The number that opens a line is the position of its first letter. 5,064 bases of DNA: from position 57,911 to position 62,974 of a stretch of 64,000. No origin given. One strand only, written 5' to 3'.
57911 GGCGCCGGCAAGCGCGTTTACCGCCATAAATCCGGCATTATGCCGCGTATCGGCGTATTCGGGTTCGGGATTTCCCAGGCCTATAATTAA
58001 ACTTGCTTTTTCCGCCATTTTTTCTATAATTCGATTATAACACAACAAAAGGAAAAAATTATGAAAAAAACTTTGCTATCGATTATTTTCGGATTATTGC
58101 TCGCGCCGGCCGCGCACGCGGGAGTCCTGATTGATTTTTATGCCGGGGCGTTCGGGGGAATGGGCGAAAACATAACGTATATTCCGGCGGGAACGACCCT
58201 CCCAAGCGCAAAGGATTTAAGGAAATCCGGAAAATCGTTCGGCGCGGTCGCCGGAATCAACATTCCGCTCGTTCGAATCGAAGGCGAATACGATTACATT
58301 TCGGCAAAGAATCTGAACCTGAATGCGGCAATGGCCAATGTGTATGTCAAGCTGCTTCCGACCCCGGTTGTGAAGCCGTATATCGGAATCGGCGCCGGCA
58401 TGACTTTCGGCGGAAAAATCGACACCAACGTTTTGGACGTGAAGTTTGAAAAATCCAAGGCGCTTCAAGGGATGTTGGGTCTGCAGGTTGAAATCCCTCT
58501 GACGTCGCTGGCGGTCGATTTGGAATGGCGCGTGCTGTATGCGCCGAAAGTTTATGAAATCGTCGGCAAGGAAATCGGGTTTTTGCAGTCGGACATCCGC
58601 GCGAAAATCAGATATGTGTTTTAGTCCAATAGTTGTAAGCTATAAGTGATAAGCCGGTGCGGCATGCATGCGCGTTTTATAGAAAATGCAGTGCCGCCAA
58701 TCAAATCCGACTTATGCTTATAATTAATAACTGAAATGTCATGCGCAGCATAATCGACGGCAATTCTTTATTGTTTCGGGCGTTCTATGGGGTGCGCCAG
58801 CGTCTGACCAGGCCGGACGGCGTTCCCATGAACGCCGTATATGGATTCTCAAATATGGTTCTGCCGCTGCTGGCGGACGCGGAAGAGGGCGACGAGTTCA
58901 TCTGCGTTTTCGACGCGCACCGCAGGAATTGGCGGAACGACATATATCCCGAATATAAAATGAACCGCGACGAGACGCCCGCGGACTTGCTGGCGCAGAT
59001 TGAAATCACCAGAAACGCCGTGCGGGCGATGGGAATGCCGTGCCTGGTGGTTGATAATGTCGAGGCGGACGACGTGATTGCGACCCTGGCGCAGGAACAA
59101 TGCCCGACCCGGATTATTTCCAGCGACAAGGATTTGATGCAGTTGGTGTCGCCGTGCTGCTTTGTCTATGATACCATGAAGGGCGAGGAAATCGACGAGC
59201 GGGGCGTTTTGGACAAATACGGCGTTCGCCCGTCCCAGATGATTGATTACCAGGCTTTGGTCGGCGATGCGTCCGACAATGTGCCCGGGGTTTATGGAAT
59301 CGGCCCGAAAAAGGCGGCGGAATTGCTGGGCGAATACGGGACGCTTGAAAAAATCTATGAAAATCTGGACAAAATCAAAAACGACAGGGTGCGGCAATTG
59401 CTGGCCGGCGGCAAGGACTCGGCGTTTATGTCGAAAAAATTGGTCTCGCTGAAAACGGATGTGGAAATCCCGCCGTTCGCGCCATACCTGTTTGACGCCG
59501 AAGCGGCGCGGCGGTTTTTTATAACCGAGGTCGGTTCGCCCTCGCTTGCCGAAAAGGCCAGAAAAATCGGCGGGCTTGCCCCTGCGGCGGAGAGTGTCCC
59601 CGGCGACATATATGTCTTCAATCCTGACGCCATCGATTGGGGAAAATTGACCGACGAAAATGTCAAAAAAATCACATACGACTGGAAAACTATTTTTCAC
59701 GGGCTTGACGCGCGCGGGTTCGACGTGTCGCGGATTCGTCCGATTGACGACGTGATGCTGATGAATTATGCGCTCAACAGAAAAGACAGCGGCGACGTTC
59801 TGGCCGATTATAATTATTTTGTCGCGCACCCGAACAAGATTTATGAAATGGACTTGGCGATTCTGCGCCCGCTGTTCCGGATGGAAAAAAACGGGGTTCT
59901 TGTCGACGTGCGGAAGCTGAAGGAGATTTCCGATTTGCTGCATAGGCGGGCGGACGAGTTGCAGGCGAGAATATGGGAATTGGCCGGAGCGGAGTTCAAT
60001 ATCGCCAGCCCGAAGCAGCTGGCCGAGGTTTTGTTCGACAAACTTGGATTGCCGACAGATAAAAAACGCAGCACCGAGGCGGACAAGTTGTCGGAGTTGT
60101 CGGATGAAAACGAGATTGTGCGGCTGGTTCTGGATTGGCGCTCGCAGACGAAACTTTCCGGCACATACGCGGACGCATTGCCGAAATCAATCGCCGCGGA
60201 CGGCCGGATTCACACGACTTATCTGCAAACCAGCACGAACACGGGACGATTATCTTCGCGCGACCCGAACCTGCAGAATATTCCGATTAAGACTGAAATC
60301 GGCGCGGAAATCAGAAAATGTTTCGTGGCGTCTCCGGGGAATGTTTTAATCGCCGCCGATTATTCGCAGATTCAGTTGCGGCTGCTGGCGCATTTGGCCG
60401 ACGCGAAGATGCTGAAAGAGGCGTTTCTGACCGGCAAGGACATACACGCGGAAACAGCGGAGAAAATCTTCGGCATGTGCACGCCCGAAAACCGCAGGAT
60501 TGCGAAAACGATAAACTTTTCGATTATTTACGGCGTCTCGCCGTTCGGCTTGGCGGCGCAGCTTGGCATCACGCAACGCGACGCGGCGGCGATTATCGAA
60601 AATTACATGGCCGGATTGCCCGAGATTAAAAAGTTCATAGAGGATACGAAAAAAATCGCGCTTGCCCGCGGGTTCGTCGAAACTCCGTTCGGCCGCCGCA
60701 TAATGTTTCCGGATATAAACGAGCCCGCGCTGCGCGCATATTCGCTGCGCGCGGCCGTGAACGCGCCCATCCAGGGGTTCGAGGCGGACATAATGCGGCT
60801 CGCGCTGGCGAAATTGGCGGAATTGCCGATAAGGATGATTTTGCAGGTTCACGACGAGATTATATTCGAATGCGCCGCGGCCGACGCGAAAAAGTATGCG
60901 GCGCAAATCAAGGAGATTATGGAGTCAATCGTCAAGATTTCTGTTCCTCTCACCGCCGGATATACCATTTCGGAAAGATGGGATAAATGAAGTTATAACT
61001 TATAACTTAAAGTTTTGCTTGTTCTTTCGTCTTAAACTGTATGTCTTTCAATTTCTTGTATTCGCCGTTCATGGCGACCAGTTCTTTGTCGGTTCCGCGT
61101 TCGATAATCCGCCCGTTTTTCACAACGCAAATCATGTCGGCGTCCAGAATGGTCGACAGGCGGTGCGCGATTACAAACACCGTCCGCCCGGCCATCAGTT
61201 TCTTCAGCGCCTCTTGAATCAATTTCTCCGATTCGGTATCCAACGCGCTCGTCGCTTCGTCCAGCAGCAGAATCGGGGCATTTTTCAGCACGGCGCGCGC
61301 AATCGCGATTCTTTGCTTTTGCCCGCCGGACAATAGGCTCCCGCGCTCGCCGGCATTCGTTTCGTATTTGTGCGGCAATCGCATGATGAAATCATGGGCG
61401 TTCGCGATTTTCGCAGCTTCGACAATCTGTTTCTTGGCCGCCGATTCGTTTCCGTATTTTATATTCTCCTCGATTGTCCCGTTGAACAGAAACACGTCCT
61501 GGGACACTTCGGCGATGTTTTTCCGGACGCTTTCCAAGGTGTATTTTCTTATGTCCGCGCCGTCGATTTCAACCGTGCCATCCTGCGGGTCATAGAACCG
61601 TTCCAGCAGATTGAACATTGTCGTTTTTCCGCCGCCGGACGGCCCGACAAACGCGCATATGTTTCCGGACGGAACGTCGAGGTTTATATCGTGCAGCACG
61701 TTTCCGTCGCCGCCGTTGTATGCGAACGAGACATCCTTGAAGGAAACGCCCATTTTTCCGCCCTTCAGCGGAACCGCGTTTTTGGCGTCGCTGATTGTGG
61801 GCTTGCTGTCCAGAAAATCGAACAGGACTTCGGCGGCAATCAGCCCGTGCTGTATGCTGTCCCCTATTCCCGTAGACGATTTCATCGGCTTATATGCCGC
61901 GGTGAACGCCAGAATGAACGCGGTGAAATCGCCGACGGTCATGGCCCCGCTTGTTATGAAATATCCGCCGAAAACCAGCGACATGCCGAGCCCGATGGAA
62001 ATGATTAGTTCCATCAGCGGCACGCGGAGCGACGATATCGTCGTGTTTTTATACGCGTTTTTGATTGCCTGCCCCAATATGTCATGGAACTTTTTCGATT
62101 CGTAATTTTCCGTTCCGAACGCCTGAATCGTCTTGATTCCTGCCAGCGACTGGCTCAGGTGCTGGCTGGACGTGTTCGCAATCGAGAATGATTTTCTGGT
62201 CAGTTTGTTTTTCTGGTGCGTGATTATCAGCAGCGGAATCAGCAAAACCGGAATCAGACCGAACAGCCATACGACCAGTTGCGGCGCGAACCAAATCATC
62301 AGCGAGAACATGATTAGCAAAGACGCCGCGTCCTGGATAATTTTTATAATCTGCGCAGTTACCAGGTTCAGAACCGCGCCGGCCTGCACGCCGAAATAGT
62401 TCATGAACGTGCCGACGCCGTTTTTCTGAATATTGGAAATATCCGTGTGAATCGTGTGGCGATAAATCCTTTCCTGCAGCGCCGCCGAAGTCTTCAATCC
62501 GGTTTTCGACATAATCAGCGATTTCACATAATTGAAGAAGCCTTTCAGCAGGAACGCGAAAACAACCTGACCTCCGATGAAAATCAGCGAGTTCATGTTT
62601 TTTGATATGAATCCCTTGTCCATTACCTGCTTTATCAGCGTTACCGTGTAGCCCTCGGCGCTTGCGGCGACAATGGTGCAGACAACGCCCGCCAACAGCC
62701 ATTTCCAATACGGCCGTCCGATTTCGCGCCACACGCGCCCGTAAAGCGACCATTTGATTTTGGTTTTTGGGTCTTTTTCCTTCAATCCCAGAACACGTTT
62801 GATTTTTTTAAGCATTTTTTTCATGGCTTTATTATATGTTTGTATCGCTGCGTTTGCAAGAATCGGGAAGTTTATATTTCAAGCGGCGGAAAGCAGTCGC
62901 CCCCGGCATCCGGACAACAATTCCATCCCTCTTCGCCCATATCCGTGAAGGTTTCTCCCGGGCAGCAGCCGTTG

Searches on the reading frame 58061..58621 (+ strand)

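Call 15: search_protein_families(library=pfam, proteins=[window:58061-58621:+], max_evalue=0.001)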
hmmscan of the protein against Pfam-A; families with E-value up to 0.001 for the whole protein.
window:58061-58621:+ (187 aa): 1 family
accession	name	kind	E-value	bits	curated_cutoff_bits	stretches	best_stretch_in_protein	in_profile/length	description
PF13505.12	OMP_b-brl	-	1e-05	26.2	28.7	1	51-159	37-153/175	Outer membrane protein beta-barrel domain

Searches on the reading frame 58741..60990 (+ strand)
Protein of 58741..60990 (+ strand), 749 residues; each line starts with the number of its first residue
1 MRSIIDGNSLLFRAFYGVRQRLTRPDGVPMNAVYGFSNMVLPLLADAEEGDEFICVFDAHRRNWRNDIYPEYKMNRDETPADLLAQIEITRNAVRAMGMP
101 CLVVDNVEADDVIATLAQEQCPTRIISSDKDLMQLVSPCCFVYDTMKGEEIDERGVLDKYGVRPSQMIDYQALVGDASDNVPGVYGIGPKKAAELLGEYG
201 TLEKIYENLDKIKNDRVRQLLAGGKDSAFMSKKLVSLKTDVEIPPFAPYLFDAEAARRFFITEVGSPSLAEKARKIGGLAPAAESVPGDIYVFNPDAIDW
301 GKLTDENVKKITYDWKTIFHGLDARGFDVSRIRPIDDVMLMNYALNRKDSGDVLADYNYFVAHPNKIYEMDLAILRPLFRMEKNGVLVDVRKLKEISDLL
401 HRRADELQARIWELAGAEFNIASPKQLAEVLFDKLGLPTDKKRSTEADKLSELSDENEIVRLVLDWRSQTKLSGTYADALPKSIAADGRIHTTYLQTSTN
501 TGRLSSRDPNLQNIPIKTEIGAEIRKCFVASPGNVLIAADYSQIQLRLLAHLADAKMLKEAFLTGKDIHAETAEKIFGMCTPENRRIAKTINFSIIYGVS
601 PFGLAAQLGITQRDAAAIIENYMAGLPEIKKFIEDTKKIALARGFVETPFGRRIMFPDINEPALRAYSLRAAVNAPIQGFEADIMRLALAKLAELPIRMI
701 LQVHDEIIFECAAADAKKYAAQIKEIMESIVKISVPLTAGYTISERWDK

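Call 15: search_protein_families(library=pfam, proteins=[window:58741-60987:+], max_evalue=0.001)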
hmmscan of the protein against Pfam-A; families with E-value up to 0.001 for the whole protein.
window:58741-60987:+ (749 aa): 3 families
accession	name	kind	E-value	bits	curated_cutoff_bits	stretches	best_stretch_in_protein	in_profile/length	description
PF00476.26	DNA_pol_A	-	5.5e-125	417.7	34.3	1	392-748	3-380/381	DNA polymerase family A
PF02739.22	5_3_exonuc_N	-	2.9e-49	167.4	34.3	1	4-161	4-164/164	5'-3' exonuclease, N-terminal resolvase-like domain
PF01367.25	5_3_exonuc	-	1.5e-30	106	40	1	162-244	1-83/97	5'-3' exonuclease, C-terminal SAM fold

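Call 100: find_encoding_contigs(protein=window:58741-60990:+, flank=10000, max_places=2)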
Protein window:58741-60990:+ (749 aa): 1 contig read that carries it; 1 place shown.
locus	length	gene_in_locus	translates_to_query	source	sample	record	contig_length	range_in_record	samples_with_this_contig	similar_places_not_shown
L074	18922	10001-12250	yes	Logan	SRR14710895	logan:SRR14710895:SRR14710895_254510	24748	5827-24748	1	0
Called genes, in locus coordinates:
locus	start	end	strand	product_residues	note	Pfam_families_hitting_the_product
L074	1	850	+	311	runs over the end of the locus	PF09587:PGA_cap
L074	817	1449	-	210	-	PF01427:Peptidase_M15, PF02557:VanY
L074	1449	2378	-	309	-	PF00579:tRNA-synt_1b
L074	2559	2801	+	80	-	PF01176:eIF-1a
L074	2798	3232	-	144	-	PF00075:RNase_H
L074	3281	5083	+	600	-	PF00456:Transketolase_N, PF13292:DXP_synthase_N (weak), PF02775:TPP_enzyme_C (weak), PF02779:Transket_pyr, PF22613:Transketolase_C_1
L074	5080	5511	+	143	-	PF01863:YgjP-like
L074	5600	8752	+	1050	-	-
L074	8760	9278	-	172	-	PF01195:Pept_tRNA_hydro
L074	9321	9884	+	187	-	-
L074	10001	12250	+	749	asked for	PF02739:5_3_exonuc_N, PF01367:5_3_exonuc, PF00476:DNA_pol_A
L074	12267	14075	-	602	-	PF00664:ABC_membrane, PF02463:SMC_N, PF00005:ABC_tran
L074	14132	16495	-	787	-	PF03743:TrbI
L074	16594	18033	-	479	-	PF03524:CagX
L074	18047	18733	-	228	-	PF04335:VirB8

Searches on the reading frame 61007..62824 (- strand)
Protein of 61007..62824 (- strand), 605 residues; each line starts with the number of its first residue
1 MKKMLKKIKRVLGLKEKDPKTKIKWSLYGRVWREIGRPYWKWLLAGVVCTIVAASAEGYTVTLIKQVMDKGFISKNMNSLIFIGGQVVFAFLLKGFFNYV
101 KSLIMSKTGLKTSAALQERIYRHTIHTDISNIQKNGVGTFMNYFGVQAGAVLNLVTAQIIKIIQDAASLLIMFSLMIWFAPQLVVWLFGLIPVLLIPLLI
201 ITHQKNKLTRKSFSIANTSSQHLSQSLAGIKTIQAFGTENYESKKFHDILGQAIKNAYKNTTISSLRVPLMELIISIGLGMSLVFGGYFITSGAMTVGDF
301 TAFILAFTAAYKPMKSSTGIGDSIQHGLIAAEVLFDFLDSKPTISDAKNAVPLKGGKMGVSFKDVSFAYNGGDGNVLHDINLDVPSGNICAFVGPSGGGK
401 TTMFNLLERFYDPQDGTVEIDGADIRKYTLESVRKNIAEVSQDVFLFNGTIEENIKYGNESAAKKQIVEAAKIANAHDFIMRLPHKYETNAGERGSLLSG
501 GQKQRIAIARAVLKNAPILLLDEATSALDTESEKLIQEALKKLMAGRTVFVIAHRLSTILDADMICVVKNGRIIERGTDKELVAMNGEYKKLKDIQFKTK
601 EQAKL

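Call 15: search_protein_families(library=pfam, proteins=[window:61010-62824:-], max_evalue=0.001)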
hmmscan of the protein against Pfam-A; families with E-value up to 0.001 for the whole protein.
window:61010-62824:- (605 aa): 3 families
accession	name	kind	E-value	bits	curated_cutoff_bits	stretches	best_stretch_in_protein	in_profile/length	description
PF00664.28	ABC_membrane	-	3.1e-40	139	28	1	43-308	1-268/274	ABC transporter transmembrane region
PF00005.33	ABC_tran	-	2.4e-33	116.1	25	1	377-526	1-137/137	ABC transporter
PF02463.25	SMC_N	-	6.5e-09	36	40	1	239-569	135-212/220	RecF/RecN/SMC N terminal domain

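Call 99: find_encoding_contigs(protein=window:61007-62824:-, flank=10000, max_places=2)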
Protein window:61007-62824:- (605 aa): no gene with exactly this product is on record in the collection.
